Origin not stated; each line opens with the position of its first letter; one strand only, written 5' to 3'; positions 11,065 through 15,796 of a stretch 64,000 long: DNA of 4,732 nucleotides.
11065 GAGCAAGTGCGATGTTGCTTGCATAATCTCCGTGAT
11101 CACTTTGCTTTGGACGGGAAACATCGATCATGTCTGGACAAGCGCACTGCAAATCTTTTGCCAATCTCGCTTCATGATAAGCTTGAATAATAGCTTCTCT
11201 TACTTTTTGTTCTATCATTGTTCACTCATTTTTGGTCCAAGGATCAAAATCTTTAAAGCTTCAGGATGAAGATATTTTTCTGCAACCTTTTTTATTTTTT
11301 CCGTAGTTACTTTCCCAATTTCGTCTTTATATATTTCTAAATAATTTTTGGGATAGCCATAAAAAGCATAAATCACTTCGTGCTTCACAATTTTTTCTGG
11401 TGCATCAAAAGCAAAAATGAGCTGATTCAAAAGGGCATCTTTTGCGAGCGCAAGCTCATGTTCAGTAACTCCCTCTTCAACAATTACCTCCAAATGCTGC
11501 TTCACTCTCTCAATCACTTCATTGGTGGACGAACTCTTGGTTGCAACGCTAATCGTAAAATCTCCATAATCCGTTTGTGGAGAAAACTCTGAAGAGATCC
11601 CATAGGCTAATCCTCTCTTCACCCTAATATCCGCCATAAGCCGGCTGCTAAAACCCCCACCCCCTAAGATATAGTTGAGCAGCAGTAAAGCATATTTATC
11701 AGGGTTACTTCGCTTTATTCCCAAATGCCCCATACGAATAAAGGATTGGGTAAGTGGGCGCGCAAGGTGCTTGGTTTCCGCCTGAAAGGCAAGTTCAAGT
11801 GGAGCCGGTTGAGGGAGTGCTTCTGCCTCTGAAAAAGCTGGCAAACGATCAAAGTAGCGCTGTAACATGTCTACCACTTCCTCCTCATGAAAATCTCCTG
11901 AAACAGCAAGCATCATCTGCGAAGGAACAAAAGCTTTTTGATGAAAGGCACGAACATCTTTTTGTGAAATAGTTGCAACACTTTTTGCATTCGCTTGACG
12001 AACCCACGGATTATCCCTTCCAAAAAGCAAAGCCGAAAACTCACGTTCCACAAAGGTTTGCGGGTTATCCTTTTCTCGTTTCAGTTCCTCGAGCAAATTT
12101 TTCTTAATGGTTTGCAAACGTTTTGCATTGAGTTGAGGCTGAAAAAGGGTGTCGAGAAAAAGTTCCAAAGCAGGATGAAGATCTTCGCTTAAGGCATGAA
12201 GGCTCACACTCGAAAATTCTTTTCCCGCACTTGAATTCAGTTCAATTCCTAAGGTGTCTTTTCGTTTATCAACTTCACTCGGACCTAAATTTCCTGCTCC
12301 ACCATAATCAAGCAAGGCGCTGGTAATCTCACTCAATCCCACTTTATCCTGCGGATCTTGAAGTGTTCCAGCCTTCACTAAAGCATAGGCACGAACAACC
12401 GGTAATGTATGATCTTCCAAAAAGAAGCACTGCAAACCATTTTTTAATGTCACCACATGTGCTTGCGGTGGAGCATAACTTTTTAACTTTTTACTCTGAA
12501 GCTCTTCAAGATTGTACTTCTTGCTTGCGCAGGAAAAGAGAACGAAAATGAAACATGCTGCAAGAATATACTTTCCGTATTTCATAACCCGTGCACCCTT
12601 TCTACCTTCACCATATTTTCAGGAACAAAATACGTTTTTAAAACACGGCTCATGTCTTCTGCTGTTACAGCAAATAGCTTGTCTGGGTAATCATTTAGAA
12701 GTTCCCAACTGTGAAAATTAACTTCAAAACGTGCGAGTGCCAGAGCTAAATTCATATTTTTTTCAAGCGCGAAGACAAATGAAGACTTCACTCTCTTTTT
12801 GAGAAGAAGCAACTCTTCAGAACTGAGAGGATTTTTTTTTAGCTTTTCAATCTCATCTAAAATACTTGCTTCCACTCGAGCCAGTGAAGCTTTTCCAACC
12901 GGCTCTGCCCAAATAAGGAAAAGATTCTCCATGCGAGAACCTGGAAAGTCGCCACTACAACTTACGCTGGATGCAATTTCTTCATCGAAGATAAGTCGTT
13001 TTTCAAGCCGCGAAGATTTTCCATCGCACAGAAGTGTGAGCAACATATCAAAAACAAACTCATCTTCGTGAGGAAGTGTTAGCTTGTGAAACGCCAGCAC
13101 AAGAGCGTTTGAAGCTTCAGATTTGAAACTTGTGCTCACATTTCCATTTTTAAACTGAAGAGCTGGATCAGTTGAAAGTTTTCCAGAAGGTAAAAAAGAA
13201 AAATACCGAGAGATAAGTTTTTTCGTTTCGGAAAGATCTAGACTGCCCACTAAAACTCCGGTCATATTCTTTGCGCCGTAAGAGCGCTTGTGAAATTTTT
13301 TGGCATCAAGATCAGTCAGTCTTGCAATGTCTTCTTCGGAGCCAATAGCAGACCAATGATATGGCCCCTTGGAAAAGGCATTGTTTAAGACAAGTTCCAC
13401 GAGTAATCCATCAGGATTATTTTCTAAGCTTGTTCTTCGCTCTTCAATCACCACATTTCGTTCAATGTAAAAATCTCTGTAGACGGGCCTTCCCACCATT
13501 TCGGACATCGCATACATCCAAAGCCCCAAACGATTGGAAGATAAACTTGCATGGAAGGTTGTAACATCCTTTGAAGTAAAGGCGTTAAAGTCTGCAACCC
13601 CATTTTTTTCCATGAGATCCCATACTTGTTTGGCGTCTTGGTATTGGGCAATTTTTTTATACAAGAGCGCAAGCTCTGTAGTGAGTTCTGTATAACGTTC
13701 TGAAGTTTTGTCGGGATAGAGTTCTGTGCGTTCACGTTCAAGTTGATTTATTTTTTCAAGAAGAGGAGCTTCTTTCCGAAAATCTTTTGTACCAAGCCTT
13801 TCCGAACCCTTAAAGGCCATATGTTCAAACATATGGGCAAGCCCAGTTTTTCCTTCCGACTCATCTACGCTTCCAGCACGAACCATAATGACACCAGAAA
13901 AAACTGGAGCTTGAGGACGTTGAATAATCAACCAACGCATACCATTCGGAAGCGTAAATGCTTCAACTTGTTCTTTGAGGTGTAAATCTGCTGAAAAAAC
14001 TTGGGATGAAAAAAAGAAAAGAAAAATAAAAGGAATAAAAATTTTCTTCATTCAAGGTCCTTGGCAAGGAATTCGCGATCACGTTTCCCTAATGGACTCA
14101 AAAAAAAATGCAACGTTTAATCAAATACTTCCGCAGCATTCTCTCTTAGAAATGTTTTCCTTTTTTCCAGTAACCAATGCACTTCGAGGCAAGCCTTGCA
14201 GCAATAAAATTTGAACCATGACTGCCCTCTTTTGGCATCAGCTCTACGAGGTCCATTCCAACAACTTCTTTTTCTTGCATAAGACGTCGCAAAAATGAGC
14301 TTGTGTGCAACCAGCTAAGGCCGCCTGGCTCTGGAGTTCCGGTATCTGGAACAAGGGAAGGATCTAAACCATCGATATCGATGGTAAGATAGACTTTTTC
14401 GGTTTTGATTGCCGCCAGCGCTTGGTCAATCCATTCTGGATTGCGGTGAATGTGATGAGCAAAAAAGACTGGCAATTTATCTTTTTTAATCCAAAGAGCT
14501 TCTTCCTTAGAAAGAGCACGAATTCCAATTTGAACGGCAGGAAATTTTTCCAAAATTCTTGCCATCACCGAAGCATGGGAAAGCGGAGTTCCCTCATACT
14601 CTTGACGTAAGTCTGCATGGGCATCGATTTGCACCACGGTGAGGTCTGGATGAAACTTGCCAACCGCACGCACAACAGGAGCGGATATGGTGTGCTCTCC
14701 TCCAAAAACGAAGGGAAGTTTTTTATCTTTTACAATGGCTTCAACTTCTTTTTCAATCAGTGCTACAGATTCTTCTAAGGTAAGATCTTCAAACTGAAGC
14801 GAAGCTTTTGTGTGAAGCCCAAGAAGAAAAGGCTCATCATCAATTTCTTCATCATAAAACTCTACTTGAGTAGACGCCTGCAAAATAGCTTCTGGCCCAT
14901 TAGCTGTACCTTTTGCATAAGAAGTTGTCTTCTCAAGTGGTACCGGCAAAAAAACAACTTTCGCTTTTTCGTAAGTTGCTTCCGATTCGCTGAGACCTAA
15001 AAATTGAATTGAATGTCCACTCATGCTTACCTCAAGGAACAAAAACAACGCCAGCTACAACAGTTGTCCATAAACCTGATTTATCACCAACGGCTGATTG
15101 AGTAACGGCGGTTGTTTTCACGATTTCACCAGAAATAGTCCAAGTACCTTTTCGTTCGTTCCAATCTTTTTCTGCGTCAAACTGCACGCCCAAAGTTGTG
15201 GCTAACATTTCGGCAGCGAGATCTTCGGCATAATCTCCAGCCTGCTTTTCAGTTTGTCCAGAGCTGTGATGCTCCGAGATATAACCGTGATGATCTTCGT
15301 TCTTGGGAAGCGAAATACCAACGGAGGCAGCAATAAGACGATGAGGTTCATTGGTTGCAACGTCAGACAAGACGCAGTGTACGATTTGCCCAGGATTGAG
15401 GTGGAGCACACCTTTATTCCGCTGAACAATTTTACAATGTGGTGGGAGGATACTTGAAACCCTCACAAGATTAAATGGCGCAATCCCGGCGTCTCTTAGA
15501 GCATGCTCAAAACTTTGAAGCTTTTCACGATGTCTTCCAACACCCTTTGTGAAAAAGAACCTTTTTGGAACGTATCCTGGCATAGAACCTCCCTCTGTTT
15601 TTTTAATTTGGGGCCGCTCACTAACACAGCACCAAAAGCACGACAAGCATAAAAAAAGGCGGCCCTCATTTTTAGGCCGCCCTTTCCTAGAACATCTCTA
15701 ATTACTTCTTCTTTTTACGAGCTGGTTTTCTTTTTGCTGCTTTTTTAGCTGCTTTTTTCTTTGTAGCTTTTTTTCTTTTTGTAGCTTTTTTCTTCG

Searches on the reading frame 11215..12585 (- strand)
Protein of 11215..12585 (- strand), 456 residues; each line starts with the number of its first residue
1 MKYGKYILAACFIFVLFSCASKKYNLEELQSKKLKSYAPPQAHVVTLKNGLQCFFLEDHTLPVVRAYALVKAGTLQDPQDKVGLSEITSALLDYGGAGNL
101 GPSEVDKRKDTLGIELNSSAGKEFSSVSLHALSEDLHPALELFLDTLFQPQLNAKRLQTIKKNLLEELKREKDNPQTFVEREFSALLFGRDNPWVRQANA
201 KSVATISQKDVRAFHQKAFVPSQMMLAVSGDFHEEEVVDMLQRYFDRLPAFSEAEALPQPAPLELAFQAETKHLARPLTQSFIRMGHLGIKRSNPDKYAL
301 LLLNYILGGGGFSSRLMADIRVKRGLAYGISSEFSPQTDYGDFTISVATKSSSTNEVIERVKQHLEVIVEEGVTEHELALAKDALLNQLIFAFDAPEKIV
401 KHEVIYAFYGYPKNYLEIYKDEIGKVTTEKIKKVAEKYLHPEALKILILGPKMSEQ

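Call 61: search_protein_families(library=pfam, proteins=[window:11215-12585:-], max_evalue=0.0001)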
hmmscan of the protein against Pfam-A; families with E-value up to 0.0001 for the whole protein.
window:11215-12585:- (456 aa): 3 families
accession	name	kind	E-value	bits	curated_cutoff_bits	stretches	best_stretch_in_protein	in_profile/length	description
PF05193.26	Peptidase_M16_C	-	3.3e-37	128.5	23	1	206-385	2-181/181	Peptidase M16 inactive domain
PF00675.25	Peptidase_M16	-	1.4e-09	38.5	22.3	1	60-185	9-133/149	Insulinase (Peptidase family M16)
PF22456.1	PqqF-like_C_4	-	3.6e-05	24.3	27.5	0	315-389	9-85/100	PQQ synthase PqqF-like, C-terminal lobe domain 4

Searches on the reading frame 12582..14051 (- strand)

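Call 62: search_protein_families(library=pfam, proteins=[window:12582-14051:-], max_evalue=0.0001)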
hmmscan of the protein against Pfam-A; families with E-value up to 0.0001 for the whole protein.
window:12582-14051:- (489 aa): 2 families
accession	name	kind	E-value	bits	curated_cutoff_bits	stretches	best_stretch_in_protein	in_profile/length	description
PF05193.26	Peptidase_M16_C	-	2.5e-23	83.3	23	1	249-419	6-179/181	Peptidase M16 inactive domain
PF00675.25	Peptidase_M16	-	1.1e-16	61.5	22.3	2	131-232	42-142/149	Insulinase (Peptidase family M16)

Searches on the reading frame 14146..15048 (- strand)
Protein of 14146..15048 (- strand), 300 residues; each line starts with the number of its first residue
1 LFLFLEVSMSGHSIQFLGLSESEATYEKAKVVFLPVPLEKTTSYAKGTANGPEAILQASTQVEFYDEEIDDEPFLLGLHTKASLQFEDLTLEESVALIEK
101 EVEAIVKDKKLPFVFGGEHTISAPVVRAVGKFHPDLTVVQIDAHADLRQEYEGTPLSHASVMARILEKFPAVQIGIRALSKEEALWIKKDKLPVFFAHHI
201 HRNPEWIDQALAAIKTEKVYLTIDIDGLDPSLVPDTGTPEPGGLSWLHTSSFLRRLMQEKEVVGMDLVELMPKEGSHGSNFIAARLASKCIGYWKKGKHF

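Call 62: search_protein_families(library=pfam, proteins=[window:14146-15048:-], max_evalue=0.0001)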
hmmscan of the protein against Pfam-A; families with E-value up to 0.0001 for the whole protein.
window:14146-15048:- (300 aa): 1 family
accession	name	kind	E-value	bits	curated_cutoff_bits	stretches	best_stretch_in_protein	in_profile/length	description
PF00491.26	Arginase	-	4.8e-65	220.2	22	1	30-290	2-277/280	Arginase family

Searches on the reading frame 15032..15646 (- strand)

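Call 62: search_protein_families(library=pfam, proteins=[window:15032-15646:-], max_evalue=0.0001)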
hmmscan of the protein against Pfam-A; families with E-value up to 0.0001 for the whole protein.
window:15032-15646:- (204 aa): 1 family
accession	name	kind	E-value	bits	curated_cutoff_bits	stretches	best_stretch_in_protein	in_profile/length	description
PF01862.21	PvlArgDC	-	2.2e-61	206.9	22.7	1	26-203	1-161/161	Pyruvoyl-dependent arginine decarboxylase (PvlArgDC)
